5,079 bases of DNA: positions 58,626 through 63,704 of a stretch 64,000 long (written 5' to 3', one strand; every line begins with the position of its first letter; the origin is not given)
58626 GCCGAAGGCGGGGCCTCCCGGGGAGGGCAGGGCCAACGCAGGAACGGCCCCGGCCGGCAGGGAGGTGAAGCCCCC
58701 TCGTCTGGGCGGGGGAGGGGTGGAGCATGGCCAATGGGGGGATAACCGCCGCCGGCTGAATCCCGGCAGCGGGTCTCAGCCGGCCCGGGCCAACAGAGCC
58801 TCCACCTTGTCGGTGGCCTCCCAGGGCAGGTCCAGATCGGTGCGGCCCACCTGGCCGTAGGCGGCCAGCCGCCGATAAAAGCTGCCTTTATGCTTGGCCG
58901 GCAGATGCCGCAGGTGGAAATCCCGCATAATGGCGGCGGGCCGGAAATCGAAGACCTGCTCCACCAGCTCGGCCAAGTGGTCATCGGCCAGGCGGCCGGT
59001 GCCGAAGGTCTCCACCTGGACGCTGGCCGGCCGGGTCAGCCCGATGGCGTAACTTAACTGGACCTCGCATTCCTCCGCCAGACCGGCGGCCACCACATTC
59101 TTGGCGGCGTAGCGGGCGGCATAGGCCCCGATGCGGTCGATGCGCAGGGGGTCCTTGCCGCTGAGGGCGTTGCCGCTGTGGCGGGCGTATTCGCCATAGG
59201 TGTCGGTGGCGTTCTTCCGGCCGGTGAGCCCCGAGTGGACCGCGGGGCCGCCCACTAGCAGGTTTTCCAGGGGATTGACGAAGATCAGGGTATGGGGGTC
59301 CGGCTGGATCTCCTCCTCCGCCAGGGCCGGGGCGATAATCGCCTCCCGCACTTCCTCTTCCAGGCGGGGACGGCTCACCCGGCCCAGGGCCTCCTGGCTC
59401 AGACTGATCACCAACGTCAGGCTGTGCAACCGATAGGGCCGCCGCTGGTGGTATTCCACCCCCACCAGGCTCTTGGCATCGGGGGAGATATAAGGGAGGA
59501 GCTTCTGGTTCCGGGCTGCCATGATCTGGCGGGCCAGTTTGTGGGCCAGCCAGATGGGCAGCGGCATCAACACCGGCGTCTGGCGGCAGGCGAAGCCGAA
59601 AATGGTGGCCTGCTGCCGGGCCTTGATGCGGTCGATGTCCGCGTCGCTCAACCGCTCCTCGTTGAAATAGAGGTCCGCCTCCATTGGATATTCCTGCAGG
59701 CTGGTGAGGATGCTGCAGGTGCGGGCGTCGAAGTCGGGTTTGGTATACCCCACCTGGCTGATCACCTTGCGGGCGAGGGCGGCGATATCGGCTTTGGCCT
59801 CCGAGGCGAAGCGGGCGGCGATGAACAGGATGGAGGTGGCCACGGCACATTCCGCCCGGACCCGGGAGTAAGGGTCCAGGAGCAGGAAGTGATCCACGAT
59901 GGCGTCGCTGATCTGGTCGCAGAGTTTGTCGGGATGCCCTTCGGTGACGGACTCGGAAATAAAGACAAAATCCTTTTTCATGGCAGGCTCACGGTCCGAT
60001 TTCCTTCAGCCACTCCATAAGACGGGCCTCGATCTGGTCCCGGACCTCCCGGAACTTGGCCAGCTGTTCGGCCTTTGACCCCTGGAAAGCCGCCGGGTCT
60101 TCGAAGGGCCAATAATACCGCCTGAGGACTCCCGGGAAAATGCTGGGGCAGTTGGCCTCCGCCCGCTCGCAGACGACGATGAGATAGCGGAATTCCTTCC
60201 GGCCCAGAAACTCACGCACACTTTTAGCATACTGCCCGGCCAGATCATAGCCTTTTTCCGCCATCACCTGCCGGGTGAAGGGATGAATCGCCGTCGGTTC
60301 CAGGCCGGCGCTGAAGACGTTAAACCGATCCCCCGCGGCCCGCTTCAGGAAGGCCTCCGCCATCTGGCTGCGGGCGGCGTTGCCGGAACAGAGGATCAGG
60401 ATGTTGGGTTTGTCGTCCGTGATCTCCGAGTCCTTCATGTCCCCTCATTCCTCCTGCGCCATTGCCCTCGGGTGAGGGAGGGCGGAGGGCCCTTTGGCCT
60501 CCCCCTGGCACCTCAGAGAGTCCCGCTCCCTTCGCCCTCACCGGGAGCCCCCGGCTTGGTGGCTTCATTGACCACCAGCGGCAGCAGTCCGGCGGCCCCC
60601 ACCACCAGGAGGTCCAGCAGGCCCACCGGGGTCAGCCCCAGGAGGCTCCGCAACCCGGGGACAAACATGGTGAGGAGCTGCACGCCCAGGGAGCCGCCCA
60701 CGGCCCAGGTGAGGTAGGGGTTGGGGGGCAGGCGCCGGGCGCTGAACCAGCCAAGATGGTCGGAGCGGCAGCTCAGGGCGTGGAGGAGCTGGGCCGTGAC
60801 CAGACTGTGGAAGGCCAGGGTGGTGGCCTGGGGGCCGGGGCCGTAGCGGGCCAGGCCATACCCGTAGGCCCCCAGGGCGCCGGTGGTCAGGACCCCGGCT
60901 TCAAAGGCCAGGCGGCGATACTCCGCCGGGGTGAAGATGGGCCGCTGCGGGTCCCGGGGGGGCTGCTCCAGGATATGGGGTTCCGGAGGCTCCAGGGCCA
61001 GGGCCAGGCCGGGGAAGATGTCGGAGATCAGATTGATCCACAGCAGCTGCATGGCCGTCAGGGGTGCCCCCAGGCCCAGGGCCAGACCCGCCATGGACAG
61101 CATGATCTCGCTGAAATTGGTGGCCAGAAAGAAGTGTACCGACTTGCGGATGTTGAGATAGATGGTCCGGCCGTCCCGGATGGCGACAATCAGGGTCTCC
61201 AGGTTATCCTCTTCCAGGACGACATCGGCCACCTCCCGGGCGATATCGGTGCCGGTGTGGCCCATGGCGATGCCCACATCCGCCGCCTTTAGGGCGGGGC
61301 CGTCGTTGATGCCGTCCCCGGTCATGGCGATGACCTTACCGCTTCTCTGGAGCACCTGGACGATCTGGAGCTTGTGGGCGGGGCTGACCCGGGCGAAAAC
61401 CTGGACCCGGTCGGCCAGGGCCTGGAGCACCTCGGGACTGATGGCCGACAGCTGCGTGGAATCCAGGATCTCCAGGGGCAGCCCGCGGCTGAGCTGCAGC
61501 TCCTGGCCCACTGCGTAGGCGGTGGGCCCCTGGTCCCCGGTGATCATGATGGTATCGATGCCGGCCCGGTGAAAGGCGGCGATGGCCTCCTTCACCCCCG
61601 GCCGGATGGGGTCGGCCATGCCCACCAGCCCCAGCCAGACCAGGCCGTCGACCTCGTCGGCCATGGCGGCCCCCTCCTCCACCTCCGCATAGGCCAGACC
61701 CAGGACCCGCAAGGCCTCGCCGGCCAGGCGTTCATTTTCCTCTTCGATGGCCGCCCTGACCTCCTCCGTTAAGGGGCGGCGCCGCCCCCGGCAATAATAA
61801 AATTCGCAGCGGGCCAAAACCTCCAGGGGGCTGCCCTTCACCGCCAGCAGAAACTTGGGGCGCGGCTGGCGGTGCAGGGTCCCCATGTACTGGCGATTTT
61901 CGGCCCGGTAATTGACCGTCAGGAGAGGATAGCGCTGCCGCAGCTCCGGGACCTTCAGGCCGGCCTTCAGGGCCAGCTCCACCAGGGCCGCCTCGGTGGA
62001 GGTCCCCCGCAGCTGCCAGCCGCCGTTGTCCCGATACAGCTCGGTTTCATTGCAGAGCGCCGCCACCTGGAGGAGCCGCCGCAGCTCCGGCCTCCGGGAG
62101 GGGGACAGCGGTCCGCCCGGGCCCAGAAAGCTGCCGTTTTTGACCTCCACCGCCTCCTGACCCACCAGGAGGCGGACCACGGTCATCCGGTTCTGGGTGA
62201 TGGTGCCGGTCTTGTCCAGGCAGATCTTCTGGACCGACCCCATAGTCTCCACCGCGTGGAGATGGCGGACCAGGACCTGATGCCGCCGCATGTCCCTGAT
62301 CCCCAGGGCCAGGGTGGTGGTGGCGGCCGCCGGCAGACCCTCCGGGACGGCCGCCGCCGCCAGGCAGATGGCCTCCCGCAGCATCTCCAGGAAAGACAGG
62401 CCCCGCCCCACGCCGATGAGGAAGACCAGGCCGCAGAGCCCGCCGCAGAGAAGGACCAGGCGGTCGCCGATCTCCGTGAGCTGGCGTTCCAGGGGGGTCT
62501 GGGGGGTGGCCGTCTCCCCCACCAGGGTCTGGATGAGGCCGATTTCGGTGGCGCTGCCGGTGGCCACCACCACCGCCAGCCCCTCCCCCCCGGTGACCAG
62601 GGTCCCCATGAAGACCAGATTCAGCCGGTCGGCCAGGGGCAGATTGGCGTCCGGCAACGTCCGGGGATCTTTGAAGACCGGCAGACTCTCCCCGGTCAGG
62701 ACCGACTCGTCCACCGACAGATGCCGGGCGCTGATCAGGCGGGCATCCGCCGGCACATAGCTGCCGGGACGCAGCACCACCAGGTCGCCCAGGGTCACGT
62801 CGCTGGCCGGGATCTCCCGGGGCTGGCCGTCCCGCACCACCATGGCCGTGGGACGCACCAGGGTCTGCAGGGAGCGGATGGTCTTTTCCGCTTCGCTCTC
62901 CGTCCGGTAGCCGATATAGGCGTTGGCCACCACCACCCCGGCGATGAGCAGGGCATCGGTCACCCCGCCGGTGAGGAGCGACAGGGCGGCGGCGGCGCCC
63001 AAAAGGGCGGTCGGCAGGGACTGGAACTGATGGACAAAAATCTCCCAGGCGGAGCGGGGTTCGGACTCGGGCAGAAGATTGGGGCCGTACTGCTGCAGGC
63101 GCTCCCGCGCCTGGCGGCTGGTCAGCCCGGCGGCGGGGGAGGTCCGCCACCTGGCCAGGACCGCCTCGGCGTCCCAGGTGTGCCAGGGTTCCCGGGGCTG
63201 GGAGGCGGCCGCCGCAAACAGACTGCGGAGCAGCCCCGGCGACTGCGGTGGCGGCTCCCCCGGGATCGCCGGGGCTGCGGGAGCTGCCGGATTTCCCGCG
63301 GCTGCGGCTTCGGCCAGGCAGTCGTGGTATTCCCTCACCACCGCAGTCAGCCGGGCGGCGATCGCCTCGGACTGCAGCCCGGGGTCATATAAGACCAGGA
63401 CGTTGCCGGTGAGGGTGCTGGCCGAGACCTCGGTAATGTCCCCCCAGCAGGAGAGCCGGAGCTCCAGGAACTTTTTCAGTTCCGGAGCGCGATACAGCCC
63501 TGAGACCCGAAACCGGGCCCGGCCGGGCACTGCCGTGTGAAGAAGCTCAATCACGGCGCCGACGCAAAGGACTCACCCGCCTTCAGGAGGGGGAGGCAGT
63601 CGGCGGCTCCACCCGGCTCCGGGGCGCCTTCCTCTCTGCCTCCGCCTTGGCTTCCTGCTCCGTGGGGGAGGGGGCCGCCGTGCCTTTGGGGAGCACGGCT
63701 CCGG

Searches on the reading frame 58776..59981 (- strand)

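Call 58: search_protein_families(library=pfam, proteins=[window:58776-59981:-], max_evalue=0.00001)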
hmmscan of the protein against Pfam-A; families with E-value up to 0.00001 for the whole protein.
window:58776-59981:- (401 aa): 3 families
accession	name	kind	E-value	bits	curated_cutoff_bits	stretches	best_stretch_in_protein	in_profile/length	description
PF02773.21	S-AdoMet_synt_C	-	1.4e-54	184.2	25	1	243-388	1-137/138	S-adenosylmethionine synthetase, C-terminal domain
PF00438.25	S-AdoMet_synt_N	-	5.6e-32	110.7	33.1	1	5-97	2-96/99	S-adenosylmethionine synthetase, N-terminal domain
PF02772.21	S-AdoMet_synt_M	-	4.8e-29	101.4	29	1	119-239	2-118/120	S-adenosylmethionine synthetase, central domain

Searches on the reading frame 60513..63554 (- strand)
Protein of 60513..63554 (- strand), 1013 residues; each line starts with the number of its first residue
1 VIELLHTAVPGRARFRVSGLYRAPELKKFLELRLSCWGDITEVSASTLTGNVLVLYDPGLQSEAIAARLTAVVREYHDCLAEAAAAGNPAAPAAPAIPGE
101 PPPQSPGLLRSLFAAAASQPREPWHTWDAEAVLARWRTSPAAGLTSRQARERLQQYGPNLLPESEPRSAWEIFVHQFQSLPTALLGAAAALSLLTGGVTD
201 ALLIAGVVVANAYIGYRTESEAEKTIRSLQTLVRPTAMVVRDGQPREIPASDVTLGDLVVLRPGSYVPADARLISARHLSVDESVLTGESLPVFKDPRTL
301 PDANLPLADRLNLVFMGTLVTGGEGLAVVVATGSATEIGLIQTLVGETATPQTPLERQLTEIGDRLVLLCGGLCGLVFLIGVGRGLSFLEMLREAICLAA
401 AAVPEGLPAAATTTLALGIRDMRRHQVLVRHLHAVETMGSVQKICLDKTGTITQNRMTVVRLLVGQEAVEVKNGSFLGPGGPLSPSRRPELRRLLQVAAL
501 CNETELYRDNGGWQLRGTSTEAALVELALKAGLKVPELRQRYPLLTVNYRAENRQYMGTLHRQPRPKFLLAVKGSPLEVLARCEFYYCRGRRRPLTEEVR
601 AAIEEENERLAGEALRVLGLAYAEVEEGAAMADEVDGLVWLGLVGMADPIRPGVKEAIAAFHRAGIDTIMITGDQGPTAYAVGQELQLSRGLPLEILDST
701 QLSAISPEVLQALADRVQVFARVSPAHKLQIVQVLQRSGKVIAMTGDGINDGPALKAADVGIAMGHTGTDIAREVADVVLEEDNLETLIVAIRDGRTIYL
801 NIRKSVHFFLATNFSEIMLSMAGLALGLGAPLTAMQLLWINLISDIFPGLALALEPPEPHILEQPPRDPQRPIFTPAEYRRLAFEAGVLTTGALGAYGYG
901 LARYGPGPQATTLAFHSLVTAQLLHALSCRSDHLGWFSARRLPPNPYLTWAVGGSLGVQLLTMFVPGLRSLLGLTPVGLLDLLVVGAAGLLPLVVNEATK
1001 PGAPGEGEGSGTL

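Call 58: search_protein_families(library=pfam, proteins=[window:60513-63554:-], max_evalue=0.00001)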
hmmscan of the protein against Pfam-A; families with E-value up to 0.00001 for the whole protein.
window:60513-63554:- (1013 aa): 5 families
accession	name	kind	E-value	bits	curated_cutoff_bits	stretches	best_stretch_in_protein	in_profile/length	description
PF00122.25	E1-E2_ATPase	-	6.8e-49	166.3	28.1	1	232-425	2-181/181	E1-E2 ATPase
PF00689.26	Cation_ATPase_C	-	3.5e-47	160.9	27.3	1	830-1000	2-173/175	Cation transporting ATPase, C-terminus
PF00690.31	Cation_ATPase_N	-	1.9e-17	63.1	20.4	1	124-192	1-69/69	Cation transporter/ATPase, N-terminus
PF00702.32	Hydrolase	-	2.2e-17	64.5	26.4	1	445-759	5-191/191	haloacid dehalogenase-like hydrolase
PF13246.12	Cation_ATPase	-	1.7e-16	60.5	21.7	1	499-585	1-90/91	Cation transport ATPase (P-type)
